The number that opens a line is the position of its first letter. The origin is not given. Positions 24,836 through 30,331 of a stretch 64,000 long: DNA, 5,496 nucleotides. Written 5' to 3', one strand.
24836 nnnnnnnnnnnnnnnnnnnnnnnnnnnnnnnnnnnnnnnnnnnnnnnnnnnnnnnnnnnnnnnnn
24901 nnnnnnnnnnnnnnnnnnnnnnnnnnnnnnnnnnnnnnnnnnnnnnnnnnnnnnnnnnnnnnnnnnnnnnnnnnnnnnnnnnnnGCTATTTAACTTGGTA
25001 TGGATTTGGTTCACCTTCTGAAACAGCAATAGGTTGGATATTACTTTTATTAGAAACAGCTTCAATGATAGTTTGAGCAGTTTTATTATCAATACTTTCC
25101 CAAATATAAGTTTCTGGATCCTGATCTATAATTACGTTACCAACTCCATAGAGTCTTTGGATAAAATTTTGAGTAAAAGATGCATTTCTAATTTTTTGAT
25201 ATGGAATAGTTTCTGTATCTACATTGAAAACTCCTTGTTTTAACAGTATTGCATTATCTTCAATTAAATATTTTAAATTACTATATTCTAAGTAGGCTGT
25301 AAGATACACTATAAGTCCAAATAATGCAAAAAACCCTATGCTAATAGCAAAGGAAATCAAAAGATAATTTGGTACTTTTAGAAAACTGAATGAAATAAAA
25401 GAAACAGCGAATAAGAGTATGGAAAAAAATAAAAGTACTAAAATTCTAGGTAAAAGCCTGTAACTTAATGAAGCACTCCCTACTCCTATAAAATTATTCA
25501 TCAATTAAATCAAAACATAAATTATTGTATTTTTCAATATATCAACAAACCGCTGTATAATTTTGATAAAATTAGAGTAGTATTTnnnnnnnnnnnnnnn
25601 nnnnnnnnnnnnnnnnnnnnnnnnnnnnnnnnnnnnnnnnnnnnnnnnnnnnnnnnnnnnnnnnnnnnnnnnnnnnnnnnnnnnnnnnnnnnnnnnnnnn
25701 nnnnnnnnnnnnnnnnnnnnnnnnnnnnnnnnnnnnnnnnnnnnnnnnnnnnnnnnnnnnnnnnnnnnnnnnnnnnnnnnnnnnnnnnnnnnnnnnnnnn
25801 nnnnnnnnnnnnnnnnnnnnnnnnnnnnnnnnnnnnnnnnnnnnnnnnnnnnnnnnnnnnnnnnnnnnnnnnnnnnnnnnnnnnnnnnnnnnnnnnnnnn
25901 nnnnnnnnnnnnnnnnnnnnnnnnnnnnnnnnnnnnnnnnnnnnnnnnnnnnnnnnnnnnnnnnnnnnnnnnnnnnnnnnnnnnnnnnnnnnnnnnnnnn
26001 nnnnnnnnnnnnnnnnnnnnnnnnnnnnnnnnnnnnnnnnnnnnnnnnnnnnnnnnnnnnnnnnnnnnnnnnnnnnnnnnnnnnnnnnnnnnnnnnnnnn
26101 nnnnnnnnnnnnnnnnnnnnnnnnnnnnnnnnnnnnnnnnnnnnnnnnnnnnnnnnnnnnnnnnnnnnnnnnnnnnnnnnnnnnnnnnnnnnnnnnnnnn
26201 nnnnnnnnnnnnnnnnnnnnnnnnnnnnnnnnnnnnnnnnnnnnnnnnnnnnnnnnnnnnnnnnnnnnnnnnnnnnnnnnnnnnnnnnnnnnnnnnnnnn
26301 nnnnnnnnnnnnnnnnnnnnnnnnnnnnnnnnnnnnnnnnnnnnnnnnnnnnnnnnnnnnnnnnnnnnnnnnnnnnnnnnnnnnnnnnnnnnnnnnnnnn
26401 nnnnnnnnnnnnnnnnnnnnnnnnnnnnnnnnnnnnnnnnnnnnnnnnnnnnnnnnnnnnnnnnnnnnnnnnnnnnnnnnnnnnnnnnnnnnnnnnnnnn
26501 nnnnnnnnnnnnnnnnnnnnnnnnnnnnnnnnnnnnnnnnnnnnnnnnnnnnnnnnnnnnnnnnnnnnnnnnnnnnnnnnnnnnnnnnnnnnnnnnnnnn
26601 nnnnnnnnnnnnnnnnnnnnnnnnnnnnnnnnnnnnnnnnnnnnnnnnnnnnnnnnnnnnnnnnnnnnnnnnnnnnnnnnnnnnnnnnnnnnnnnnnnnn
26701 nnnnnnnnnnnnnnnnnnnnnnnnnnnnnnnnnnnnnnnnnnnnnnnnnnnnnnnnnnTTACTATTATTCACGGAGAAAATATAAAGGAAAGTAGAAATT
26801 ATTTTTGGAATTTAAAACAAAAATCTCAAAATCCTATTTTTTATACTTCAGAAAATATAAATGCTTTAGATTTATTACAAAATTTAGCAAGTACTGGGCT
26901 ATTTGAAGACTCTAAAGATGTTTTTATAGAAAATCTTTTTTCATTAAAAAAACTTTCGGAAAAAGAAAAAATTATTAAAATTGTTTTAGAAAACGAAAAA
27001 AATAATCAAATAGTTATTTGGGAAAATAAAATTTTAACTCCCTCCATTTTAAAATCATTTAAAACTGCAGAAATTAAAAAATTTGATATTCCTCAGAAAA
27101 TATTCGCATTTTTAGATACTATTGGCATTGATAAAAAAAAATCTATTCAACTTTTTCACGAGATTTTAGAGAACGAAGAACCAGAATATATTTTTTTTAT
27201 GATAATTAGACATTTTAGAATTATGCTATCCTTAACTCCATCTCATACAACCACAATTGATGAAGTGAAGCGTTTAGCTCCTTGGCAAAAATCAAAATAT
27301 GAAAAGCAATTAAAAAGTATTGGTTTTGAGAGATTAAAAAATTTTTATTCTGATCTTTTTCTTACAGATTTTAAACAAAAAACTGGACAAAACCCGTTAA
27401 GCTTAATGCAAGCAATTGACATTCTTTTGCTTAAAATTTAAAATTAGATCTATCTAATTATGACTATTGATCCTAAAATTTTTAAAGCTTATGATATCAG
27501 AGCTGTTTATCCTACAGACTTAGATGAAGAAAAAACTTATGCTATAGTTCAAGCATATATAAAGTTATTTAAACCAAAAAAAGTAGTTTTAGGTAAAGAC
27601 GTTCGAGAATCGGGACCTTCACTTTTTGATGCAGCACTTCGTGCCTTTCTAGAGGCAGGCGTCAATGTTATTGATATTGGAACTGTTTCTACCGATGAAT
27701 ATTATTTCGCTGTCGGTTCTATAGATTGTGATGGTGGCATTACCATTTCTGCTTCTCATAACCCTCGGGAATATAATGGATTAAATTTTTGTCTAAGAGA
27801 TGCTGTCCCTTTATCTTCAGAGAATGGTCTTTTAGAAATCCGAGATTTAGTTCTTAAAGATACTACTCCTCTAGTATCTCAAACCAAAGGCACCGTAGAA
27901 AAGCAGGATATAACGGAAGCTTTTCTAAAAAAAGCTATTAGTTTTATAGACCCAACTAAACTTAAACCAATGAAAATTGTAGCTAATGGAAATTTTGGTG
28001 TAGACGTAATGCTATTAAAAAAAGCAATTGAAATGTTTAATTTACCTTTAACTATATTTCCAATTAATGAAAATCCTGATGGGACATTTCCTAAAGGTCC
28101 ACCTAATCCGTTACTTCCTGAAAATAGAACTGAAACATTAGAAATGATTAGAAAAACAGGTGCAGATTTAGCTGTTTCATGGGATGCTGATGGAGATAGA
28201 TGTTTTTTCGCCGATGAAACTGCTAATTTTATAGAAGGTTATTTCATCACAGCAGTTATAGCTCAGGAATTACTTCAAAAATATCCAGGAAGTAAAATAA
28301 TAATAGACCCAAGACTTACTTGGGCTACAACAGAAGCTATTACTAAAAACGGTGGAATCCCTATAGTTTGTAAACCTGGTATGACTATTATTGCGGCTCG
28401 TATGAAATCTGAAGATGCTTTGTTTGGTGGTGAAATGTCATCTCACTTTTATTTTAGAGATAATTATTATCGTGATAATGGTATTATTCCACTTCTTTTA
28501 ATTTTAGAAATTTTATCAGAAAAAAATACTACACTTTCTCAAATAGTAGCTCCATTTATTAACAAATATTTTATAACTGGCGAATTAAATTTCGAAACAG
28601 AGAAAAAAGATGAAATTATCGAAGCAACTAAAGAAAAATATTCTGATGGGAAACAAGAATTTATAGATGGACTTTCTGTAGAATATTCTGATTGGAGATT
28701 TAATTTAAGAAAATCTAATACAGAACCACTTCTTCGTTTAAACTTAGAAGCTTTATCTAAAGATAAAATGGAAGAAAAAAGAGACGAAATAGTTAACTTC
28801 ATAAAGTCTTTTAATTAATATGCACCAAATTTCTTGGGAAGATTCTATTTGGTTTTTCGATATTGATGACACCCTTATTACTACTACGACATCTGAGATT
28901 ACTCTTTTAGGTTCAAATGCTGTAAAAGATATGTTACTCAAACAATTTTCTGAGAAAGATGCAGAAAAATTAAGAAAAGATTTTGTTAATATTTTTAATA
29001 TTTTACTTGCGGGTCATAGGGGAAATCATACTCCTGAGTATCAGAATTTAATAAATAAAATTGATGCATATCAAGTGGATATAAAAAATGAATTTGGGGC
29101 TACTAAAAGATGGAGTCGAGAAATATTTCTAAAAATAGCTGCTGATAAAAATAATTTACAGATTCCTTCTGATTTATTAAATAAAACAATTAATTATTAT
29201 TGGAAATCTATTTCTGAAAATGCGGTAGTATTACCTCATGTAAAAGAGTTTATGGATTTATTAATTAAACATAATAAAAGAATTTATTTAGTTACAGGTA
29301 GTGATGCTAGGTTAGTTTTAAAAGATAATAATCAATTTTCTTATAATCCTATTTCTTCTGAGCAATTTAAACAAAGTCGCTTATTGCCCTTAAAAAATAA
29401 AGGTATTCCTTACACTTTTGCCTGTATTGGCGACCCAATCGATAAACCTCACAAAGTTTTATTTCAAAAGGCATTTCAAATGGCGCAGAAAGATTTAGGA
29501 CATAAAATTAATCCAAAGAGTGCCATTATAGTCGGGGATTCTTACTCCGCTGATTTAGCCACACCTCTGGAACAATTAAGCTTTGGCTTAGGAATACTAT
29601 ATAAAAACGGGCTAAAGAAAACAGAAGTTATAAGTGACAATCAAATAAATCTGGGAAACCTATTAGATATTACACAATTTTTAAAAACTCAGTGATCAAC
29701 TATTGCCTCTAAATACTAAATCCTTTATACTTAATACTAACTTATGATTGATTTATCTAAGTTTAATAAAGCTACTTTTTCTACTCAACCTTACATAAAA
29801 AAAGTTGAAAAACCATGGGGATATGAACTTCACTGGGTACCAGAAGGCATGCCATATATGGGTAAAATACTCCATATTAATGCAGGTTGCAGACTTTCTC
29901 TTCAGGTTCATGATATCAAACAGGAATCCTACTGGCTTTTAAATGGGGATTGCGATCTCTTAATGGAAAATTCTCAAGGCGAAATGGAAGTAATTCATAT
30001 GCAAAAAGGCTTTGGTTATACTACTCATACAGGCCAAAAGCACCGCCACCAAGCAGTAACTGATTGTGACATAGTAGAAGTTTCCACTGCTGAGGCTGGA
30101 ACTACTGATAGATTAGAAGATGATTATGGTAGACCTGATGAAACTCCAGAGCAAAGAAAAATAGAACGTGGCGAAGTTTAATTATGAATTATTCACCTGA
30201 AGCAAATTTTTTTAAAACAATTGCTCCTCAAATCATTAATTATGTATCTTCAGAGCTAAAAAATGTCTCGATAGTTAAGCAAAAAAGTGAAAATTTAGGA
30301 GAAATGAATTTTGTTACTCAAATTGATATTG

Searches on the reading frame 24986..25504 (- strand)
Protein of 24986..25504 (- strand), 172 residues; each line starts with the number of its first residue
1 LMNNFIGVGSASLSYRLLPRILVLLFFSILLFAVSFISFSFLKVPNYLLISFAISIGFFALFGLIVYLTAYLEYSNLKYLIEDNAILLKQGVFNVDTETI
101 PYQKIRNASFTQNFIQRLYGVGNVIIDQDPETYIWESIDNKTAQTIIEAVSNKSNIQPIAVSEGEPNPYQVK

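Call 24: search_protein_families(library=pfam, proteins=[window:24986-25504:-], max_evalue=0.01)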
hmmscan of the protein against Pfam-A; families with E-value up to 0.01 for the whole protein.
window:24986-25504:- (172 aa): 3 families
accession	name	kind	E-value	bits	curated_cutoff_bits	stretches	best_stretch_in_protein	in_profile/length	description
PF03703.20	bPH_2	-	4.3e-13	49.8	22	1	74-127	1-54/78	Bacterial PH domain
PF14470.12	bPH_3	-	0.0013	19.6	23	1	86-151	33-94/95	Bacterial PH domain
PF01453.30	B_lectin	-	0.0045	17.9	32.4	1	98-146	34-84/105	D-mannose binding lectin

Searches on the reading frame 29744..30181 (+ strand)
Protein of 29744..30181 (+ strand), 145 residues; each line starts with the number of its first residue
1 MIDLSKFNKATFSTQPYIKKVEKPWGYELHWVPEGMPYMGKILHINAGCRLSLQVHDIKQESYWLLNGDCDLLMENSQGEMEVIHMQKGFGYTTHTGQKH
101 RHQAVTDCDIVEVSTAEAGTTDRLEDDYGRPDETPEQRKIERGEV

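Call 10: search_protein_families(library=ncbifam, proteins=[window:29744-30181:+], max_evalue=0.001)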
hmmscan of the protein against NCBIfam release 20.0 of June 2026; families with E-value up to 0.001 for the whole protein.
window:29744-30181:+ (145 aa): 0 families

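Call 24: search_protein_families(library=pfam, proteins=[window:29744-30181:+], max_evalue=0.01)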
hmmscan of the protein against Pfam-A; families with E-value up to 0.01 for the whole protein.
window:29744-30181:+ (145 aa): 1 family
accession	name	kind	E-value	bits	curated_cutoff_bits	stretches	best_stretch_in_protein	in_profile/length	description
PF01050.24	MannoseP_isomer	-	0.0015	19.2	23.6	1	19-78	10-68/116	Mannose-6-phosphate isomerase C-terminal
